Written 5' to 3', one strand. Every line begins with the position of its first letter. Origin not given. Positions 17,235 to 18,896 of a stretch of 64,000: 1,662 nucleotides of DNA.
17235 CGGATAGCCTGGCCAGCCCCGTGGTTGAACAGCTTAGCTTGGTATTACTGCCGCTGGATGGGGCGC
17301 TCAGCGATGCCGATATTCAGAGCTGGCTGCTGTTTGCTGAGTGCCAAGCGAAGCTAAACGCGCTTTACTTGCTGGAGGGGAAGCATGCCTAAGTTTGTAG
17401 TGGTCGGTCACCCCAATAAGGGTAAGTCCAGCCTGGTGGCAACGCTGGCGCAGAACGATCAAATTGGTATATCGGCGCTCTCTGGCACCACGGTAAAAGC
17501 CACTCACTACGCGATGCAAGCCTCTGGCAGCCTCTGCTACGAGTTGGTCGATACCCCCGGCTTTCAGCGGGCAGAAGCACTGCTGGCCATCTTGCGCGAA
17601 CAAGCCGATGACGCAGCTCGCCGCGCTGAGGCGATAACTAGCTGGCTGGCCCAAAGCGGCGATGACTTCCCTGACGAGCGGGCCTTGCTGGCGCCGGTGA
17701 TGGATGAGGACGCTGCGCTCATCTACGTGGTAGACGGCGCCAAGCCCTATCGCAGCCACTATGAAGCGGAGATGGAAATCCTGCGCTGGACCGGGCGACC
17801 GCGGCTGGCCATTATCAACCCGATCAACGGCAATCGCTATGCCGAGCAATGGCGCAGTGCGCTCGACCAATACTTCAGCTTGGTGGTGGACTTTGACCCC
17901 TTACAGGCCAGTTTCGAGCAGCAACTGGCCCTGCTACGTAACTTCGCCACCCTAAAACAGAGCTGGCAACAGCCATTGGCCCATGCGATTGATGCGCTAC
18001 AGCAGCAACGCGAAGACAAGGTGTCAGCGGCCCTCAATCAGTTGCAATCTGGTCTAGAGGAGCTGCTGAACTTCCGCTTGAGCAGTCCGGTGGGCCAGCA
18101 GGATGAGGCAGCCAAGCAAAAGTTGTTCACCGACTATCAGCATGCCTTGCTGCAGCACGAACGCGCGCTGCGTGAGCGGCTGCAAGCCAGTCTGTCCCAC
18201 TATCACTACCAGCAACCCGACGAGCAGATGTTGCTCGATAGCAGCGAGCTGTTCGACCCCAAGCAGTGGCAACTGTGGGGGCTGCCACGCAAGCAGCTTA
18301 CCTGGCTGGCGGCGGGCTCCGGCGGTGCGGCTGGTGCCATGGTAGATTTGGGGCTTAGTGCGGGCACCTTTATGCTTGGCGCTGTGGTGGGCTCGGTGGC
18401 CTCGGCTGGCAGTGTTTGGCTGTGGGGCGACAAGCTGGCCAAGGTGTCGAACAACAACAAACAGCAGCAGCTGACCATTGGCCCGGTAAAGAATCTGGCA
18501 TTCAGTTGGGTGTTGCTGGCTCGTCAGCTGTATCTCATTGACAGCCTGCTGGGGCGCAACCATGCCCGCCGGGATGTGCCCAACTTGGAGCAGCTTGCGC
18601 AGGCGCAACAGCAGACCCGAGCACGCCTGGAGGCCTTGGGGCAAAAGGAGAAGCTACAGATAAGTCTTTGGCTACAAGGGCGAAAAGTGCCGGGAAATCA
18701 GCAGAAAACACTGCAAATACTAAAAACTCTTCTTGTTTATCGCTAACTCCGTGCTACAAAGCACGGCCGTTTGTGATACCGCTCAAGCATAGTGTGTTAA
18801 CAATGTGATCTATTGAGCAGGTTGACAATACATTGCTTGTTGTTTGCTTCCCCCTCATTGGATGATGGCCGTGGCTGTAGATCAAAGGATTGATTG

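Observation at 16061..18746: Translationally coupled DUF2868-like membrane protein and DUF3482-type membrane GTPase pair: an uncharacterised two-gene module.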

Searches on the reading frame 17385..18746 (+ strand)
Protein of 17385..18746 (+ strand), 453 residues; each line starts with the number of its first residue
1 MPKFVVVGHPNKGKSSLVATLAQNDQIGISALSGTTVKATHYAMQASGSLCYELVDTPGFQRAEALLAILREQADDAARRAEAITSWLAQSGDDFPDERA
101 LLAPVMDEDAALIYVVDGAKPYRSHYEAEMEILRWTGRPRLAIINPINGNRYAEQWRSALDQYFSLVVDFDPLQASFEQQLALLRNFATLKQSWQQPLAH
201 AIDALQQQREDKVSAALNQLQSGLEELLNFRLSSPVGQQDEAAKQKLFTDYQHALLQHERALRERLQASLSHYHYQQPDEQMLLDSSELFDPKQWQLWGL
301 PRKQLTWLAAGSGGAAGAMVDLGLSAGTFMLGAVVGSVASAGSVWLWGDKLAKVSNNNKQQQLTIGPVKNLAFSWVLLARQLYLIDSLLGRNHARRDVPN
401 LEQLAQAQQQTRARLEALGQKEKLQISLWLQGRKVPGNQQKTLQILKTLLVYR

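Call 3: search_protein_families(library=pfam, proteins=[window:17385-18746:+], max_evalue=0.1)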
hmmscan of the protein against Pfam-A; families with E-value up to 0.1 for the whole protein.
window:17385-18746:+ (453 aa): 8 families
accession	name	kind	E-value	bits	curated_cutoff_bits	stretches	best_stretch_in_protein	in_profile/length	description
PF11981.13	DUF3482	-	1.4e-41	143.2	29.2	1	157-419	1-262/293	Domain of unknown function (DUF3482)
PF01926.29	MMR_HSR1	-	2.3e-11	44.3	21.9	1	4-117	2-84/113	50S ribosome-binding GTPase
PF02421.24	FeoB_N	-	9.9e-06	25.6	27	1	4-60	3-57/156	Ferrous iron transport protein B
PF09375.15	Peptidase_M75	-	7.6e-05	22.8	23.5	1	183-258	136-212/288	Imelysin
PF03193.22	RsgA_GTPase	-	0.0016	18.7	30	1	5-64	110-172/174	RsgA GTPase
PF13191.12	AAA_16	-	0.0022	19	32.6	1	4-220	27-155/167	AAA ATPase domain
PF00350.29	Dynamin_N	-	0.0027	18.2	27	0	5-31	2-28/168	Dynamin family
PF00009.33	GTP_EFTU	-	0.012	15.6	26.5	0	3-45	5-65/188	Elongation factor Tu GTP binding domain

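Call 4: search_protein_families(library=ncbifam, proteins=[window:17385-18746:+], max_evalue=0.1)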
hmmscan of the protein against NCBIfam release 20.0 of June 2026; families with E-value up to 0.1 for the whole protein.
window:17385-18746:+ (453 aa): 14 families
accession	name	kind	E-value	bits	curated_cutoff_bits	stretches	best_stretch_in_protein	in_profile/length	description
TIGR03594.1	GTPase_EngA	equivalog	1.7e-10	40.5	306.7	1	3-65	177-238/432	ribosome biogenesis GTPase Der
TIGR00231.1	small_GTP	domain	2.8e-08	33.7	42.5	1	3-78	5-81/164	GTP-binding protein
NF000908.1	PRK00089.1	equivalog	7.6e-08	32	237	1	5-116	7-117/291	GTPase Era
TIGR03918.1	GTP_HydF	equivalog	4.6e-07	29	325.55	1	4-121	10-127/392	[FeFe] hydrogenase H-cluster maturation GTPase HydF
NF003661.0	PRK05291.1-3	equivalog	7.4e-07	28.9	380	1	4-65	219-279/448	tRNA uridine-5-carboxymethylaminomethyl(34) synthesis GTPase MnmE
NF002828.0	PRK03003.1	equivalog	1.1e-06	27.5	631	1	5-62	217-273/477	ribosome biogenesis GTPase Der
TIGR03597.1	GTPase_YqeH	equivalog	2e-06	27.2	297.4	1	3-78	157-233/361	ribosome biogenesis GTPase YqeH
TIGR00450.1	mnmE_trmE_thdF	equivalog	1.1e-05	24.8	252.6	1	3-65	211-272/446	tRNA uridine-5-carboxymethylaminomethyl(34) synthesis GTPase MnmE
TIGR00436.1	era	equivalog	1.4e-05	24.6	116.25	1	5-64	4-62/270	GTPase Era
TIGR03596.1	GTPase_YlqF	equivalog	2.2e-05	23.9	208.2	1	3-60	120-173/276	ribosome biogenesis GTPase YlqF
NF007071.0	PRK09518.1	equivalog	5.8e-05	21.8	953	1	4-63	447-505/706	bifunctional cytidylate kinase/GTPase Der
TIGR03598.1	GTPase_YsxC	equivalog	9.9e-05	22.1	124.45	1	3-63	20-77/186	ribosome biogenesis GTP-binding protein YihA/YsxC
NF003255.0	PRK04213.1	equivalog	0.0001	21.7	164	1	2-61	10-63/204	GTP-binding protein EngB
TIGR00437.1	feoB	equivalog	0.0032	16.2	315.65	1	8-60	1-51/594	ferrous iron transport protein B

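Call 7: search_protein_families(library=padloc, proteins=[window:17385-18746:+], max_evalue=0.1)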
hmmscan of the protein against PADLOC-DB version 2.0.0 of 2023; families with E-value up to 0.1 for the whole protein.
window:17385-18746:+ (453 aa): 2 families
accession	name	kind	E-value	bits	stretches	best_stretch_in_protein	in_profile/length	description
PDLC03841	LeoBC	-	4.9e-09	33.8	2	9-84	85-154/601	-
PDLC03839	LeoA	-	1.5e-08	32.2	1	2-81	58-133/559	-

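Call 8: find_homologous_proteins(query=window:17385-18743:+, max_evalue=0.00001)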
Query window:17385-18743:+ (453 aa): 3708 proteins with E <= 0.00001 among 8000 candidates; the best 120 are listed.
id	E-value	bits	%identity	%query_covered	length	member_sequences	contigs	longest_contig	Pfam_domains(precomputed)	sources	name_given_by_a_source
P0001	2.8e-294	994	99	100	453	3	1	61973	PF11981.14,PF01926.30,PF02421.25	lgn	-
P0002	6.0e-150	518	54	100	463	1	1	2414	PF11981.14,PF01926.30,PF02421.25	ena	-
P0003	9.0e-147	508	53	99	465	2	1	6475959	PF11981.14,PF01926.30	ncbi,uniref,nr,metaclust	ncbi:GTPase/DUF3482 domain-containing protein [Gynuella sunshinyii]|uniref:Putative GTPase n=1 Tax=G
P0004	1.9e-112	395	42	99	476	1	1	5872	PF11981.14,PF01926.30,PF02421.25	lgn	-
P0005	3.5e-110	387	43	96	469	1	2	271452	PF11981.14,PF01926.30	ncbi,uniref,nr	ncbi:GTPase/DUF3482 domain-containing protein [Marinibactrum halimedae]|uniref:G domain-containing p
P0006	3.6e-110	387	42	99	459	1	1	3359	PF11981.14,PF01926.30,PF02421.25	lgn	-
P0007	2.7e-106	374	42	95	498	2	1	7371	PF11981.14,PF01926.30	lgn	-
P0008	6.7e-105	370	42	100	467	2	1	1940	PF11981.14,PF01926.30,PF02421.25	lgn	-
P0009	7.2e-103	363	41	98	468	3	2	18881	PF11981.14,PF01926.30,PF02421.25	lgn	-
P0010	7.1e-102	360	41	99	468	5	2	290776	PF11981.14,PF01926.30,PF03193.23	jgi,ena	-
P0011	2.5e-101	358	40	99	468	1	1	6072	PF11981.14,PF01926.30,PF03193.23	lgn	-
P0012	3.6e-101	357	42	99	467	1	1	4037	PF11981.14,PF01926.30,PF02421.25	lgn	-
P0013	7.1e-101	357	40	95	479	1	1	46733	PF11981.14,PF01926.30,PF02421.25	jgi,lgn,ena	-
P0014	8.3e-100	353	42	87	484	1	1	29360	PF11981.14,PF01926.30,PF02421.25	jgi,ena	-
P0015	2.1e-96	342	43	90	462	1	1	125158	PF11981.14,PF01926.30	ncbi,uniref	ncbi:GTPase/DUF3482 domain-containing protein [Pokkaliibacter sp. CJK22405]|uniref:GTPase/DUF3482 do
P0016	2.7e-93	332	43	99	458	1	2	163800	PF11981.14,PF01926.30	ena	-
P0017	3.0e-92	328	41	89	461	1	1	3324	PF11981.14,PF01926.30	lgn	-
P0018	6.9e-92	327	42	93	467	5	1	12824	PF11981.14,PF01926.30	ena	-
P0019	1.8e-91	326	42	89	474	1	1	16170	PF11981.14,PF01926.30,PF02421.25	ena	-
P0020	4.1e-91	324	39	99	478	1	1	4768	PF11981.14,PF01926.30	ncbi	-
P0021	4.5e-91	324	42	92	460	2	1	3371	PF11981.14,PF01926.30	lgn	-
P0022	6.8e-91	324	42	94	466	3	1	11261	PF11981.14,PF01926.30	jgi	jgi:GTPase Era involved in 16S rRNA processing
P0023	1.2e-90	323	44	88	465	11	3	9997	PF11981.14,PF01926.30,PF02421.25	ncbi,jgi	ncbi:MAG: hypothetical protein ACI809_001390 [Candidatus Azotimanducaceae bacterium]|jgi:hypothetica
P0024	1.7e-90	322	41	92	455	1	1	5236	PF11981.14,PF01926.30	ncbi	-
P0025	2.0e-90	322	44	88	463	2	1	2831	PF11981.14,PF01926.30,PF02421.25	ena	-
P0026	2.1e-90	322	39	99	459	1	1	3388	PF11981.14,PF01926.30,PF02421.25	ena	-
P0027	2.4e-90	322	42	93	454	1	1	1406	PF11981.14,PF01926.30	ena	-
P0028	3.2e-90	321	42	89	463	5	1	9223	PF11981.14,PF01926.30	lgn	-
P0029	5.7e-90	321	40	88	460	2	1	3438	PF11981.14,PF01926.30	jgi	-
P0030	8.4e-90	320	39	95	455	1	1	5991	PF11981.14,PF01926.30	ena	-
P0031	8.8e-90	320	41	88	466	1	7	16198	PF11981.14,PF01926.30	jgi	-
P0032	8.8e-90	320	41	99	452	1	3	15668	PF11981.14,PF01926.30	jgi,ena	-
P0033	9.1e-90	320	39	90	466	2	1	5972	PF11981.14,PF01926.30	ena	-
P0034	9.2e-90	320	41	87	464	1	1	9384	PF11981.14,PF01926.30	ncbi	-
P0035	1.0e-89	320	42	89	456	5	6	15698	PF11981.14,PF01926.30,PF02421.25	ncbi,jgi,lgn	ncbi:MAG: hypothetical protein ACI81O_002448 [Cyclobacteriaceae bacterium]|jgi:hypothetical protein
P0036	1.7e-89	319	41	99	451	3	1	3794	PF11981.14,PF01926.30,PF02421.25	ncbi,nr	ncbi:MAG: GTPase/DUF3482 domain-containing protein [Kangiellaceae bacterium]|nr:GTPase/DUF3482 domai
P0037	1.8e-89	319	43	89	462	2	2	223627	PF11981.14,PF01926.30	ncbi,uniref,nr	ncbi:GTPase/DUF3482 domain-containing protein [Balneatrix alpica]|uniref:GTPase/DUF3482 domain-conta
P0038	2.2e-89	319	41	88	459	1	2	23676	PF11981.14,PF01926.30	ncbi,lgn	-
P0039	2.2e-89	319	39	99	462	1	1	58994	PF11981.14,PF01926.30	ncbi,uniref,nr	ncbi:DUF3482 domain-containing protein [Porticoccus sp. W117]|uniref:DUF3482 domain-containing prote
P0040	2.5e-89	318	41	99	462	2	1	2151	PF11981.14,PF01926.30,PF24797.2,PF02421.25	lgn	-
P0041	2.5e-89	318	41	92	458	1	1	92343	PF11981.14,PF01926.30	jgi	jgi:hypothetical protein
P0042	2.9e-89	318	39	98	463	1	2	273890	PF11981.14,PF01926.30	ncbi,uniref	ncbi:DUF3482 domain-containing protein [Gilvimarinus sp. F26214L]|uniref:DUF3482 domain-containing p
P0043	3.3e-89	318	41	93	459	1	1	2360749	PF11981.14,PF01926.30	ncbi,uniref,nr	ncbi:DUF3482 domain-containing protein [Pleionea sediminis]|uniref:DUF3482 domain-containing protein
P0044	3.4e-89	318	42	87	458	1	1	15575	PF11981.14,PF01926.30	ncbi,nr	ncbi:MAG: DUF3482 domain-containing protein [Pseudomonadales bacterium]|nr:DUF3482 domain-containing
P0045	3.6e-89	318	43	88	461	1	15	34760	PF11981.14,PF01926.30,PF24797.2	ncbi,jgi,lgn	ncbi:MAG: GTPase Era involved in 16S rRNA processing [Candidatus Azotimanducaceae bacterium]|jgi:GTP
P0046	3.7e-89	318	41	89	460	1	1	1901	PF11981.14,PF01926.30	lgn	-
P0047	3.9e-89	318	39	94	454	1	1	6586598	PF11981.14,PF01926.30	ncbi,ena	-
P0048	5.1e-89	317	40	93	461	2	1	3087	PF11981.14,PF01926.30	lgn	-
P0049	5.9e-89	317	41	88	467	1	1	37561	PF11981.14,PF01926.30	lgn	-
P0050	7.6e-89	317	44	87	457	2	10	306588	PF11981.14,PF01926.30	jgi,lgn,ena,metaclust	metaclust:\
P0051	8.8e-89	317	38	95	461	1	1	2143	PF11981.14,PF01926.30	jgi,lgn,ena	-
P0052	9.3e-89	317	41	92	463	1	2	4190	PF11981.14,PF01926.30,PF02421.25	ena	-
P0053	1.0e-88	316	39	99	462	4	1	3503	PF11981.14,PF01926.30,PF02421.25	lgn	-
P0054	1.1e-88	316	41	100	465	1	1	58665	PF11981.14,PF01926.30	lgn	-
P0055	1.1e-88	316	39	92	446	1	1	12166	PF11981.14,PF01926.30,PF02421.25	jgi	jgi:GTPase Era involved in 16S rRNA processing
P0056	1.2e-88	316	41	99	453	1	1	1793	PF11981.14,PF01926.30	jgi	jgi:GTPase Era involved in 16S rRNA processing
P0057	1.3e-88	316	42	90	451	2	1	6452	PF11981.14,PF01926.30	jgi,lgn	-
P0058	1.3e-88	316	41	89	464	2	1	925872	PF11981.14,PF01926.30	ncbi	ncbi:MAG: DUF3482 domain-containing protein [Cellvibrionaceae bacterium]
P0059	1.7e-88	316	40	99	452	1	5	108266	PF11981.14,PF01926.30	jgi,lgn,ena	-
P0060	1.7e-88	316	44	87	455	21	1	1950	PF11981.14,PF01926.30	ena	-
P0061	1.8e-88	316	41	88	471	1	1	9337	PF11981.14,PF01926.30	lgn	-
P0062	2.0e-88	316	39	92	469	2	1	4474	PF11981.14,PF01926.30,PF02421.25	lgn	-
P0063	2.1e-88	315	40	98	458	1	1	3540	PF11981.14,PF01926.30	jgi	-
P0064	2.1e-88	315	41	87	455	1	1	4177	PF11981.14,PF01926.30,PF02421.25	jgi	-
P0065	3.4e-88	315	41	87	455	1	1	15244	PF11981.14,PF01926.30,PF02421.25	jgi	jgi:GTPase Era involved in 16S rRNA processing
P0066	3.9e-88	315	41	91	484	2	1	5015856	PF11981.14,PF01926.30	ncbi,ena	-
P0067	3.9e-88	315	41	100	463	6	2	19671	PF11981.14,PF01926.30,PF02421.25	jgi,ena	-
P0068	3.9e-88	315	42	88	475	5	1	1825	PF11981.14,PF01926.30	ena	-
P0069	4.0e-88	315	38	95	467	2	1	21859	PF11981.14,PF01926.30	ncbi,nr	ncbi:MAG: DUF3482 domain-containing protein [Xanthomonadales bacterium]|nr:DUF3482 domain-containing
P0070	4.0e-88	314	42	88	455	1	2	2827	PF11981.14,PF01926.30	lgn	-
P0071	4.1e-88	314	42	89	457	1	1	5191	PF11981.14,PF01926.30,PF02421.25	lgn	-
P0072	4.2e-88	314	43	88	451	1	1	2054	PF11981.14,PF01926.30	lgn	-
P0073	4.4e-88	314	42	87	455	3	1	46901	PF11981.14,PF01926.30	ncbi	-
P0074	4.4e-88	314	42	89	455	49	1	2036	PF11981.14,PF01926.30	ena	-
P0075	4.6e-88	314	41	93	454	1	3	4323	PF11981.14,PF01926.30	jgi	-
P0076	5.2e-88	314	41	93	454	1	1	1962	PF11981.14,PF01926.30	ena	-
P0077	6.2e-88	314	42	87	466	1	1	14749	PF11981.14,PF01926.30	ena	-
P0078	6.4e-88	314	41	98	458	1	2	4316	PF11981.14,PF01926.30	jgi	-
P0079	6.6e-88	314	44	88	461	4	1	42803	PF11981.14,PF01926.30,PF02421.25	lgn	-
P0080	6.7e-88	314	46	87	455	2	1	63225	PF11981.14,PF01926.30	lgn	-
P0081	6.8e-88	314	37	94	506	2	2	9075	PF11981.14,PF01926.30,PF02421.25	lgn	-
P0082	6.8e-88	314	39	99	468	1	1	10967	PF11981.14,PF01926.30,PF02421.25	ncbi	-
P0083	6.8e-88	314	44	88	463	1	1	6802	PF11981.14,PF01926.30,PF02421.25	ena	-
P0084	7.1e-88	314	41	90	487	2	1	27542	PF11981.14,PF01926.30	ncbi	ncbi:MAG: GTPase/DUF3482 domain-containing protein [Pseudomonadota bacterium]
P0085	7.3e-88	314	39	98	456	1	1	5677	PF11981.14,PF01926.30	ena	-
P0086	7.8e-88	314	41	99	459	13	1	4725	PF11981.14,PF01926.30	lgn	-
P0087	7.8e-88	314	39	87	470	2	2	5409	PF11981.14,PF01926.30,PF02421.25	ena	-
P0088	7.8e-88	314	42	87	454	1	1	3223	PF11981.14,PF01926.30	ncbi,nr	ncbi:MAG: GTPase/DUF3482 domain-containing protein [Gammaproteobacteria bacterium]|nr:GTPase/DUF3482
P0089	9.4e-88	313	43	87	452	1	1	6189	PF11981.14,PF01926.30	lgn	-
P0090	1.1e-87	313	41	93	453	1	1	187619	PF11981.14,PF01926.30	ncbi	-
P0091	1.2e-87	313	40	99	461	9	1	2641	PF11981.14,PF01926.30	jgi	jgi:GTPase Era involved in 16S rRNA processing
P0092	1.3e-87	313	42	93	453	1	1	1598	PF11981.14,PF01926.30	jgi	-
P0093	1.4e-87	313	40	93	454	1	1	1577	PF11981.14,PF01926.30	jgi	-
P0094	1.4e-87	313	41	89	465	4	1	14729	PF11981.14,PF01926.30,PF02421.25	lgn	-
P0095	1.5e-87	313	43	90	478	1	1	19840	PF11981.14,PF01926.30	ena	-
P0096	1.5e-87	313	43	89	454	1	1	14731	PF11981.14,PF01926.30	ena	-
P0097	1.8e-87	312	40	99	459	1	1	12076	PF11981.14,PF01926.30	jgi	-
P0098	1.8e-87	312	44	87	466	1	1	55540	PF11981.14,PF01926.30,PF02421.25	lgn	-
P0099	1.9e-87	312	42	87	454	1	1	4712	PF11981.14,PF01926.30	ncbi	-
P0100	1.9e-87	312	41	89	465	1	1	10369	PF11981.14,PF01926.30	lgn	-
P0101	2.0e-87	312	42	87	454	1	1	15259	PF11981.14,PF01926.30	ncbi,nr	ncbi:MAG: GTPase/DUF3482 domain-containing protein [Gammaproteobacteria bacterium]|nr:GTPase/DUF3482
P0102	2.0e-87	312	39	96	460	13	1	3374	PF11981.14,PF01926.30,PF02421.25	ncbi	ncbi:MAG: GTPase/DUF3482 domain-containing protein [Gammaproteobacteria bacterium]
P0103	2.0e-87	312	39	87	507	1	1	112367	PF11981.14,PF01926.30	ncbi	-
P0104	2.3e-87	312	40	99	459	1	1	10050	PF11981.14,PF01926.30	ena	-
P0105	2.4e-87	312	41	93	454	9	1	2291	PF11981.14,PF01926.30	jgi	jgi:GTPase Era involved in 16S rRNA processing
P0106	2.4e-87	312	43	88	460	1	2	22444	PF11981.14,PF01926.30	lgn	-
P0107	2.5e-87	312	43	88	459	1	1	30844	PF11981.14,PF01926.30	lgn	-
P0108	2.6e-87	312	42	87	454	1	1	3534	PF11981.14,PF01926.30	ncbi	-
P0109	2.6e-87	312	41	89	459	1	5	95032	PF11981.14,PF01926.30,PF02421.25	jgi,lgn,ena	-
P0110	2.8e-87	312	37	99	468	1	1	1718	PF11981.14,PF01926.30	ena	-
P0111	2.9e-87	312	43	89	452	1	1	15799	PF11981.14,PF01926.30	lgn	-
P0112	3.7e-87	311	43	87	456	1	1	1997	PF11981.14,PF01926.30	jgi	jgi:GTPase Era involved in 16S rRNA processing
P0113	4.1e-87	311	42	91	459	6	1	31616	PF11981.14,PF01926.30,PF02421.25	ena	-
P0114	4.3e-87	311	44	87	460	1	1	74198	PF11981.14,PF01926.30,PF02421.25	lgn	-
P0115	5.2e-87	311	40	87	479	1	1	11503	PF11981.14,PF01926.30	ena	-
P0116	5.8e-87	311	42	88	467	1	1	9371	PF11981.14,PF01926.30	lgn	-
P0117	6.3e-87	311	42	91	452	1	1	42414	PF11981.14,PF01926.30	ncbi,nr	ncbi:MAG: GTPase/DUF3482 domain-containing protein [Pseudomonadales bacterium]|nr:GTPase/DUF3482 dom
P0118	7.1e-87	310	42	92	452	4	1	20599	PF11981.14,PF01926.30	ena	-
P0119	7.3e-87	310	40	99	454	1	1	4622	PF11981.14,PF01926.30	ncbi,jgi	ncbi:MAG: hypothetical protein ACI9GW_003414 [Halieaceae bacterium]|jgi:hypothetical protein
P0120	7.7e-87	310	38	93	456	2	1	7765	PF11981.14,PF01926.30,PF02421.25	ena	-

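Call 16: find_related_loci(query=A1, collection=genome_contigs, flank=6000)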
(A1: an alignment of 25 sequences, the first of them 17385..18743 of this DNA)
Query A1 (453 aa) in genome_contigs; peptide patterns used: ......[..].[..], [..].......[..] (x = any residue, [..] = any of these).
600 stretches matched a pattern (row limit reached: there are more); 588 encode a relative of the query (tblastn E <= 1e-3); the best 80 are kept; 80 distinct loci.
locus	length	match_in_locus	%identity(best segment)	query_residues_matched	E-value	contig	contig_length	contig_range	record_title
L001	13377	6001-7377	51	2-450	7e-142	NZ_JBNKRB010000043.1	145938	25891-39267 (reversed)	MAG: Gynuella sp. isolate B2.bin.5.orig k141_1512609, whole genome shotgun sequence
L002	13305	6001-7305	43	1-433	2e-110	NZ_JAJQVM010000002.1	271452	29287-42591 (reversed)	Marinibactrum halimedae strain NBRC 110095 Scaffold2_1, whole genome shotgun sequence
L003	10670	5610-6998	42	1-451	3e-99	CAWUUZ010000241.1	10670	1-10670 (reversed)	MAG: uncultured Pseudomonadales bacterium isolate HER22_SLD_50_bin_65 genome assembly, contig: HER22_SLD_50_bin_65-read_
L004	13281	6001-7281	37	2-425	5e-92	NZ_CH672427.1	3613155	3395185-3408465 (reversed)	Nitrococcus mobilis Nb-231 scf_1099646003885, whole genome shotgun sequence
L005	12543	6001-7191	41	4-396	8e-91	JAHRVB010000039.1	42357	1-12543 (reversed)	MAG: Kangiellaceae bacterium isolate DC_out97 k91_1072380, whole genome shotgun sequence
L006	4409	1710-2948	38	2-407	2e-90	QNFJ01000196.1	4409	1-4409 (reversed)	MAG: Gammaproteobacteria bacterium isolate B19_G6 B19_Guay6_scaffold_28942, whole genome shotgun sequence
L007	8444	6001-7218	40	2-401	3e-90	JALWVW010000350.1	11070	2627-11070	MAG: Campylobacteraceae bacterium isolate T2_maxbin2_scaf2bin.172 T2_NODE_7463_length_11070_cov_14.838070, whole genome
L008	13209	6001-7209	42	1-397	2e-90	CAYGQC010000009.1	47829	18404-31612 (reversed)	MAG TPA_asm: uncultured Pseudomonadales bacterium isolate ERP117304_co3_258 genome assembly, contig: NODE_1106_length_47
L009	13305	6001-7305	41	2-425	7e-90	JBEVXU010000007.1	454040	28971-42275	MAG: Sedimenticola sp. isolate 1_2 TCF2 c_000000000002, whole genome shotgun sequence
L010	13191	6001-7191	40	4-396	6e-90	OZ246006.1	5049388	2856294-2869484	MAG: Kangiellaceae bacterium isolate bc4e15d3-8690-4727-bacd-7ca0b6a83e12 genome assembly, chromosome: 1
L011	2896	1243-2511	39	1-421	5e-92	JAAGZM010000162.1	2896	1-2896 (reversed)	MAG: Gammaproteobacteria bacterium isolate Cli_20 CliG_CONTIG307121, whole genome shotgun sequence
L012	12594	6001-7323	39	4-439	1e-89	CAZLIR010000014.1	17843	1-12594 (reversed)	MAG TPA_asm: uncultured Enterobacterales bacterium isolate SRP114822_co5_227 genome assembly, contig: NODE_593_length_17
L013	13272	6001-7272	39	1-422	3e-89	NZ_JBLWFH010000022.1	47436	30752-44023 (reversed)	Glaciecola sp. 1036 NODE_22, whole genome shotgun sequence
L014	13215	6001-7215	43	2-397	6e-89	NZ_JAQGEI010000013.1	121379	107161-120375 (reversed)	Sedimenticola hydrogenitrophicus strain SN1189 13, whole genome shotgun sequence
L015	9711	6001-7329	41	4-451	1e-88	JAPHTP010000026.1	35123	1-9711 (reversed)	MAG: Kangiellaceae bacterium isolate N1M-Bin_9 c_000001020883, whole genome shotgun sequence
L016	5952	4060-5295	38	2-406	9e-89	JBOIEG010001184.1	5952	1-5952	MAG: Gammaproteobacteria bacterium isolate H1-B1_maxbin2.bin.5_sub k127_510393, whole genome shotgun sequence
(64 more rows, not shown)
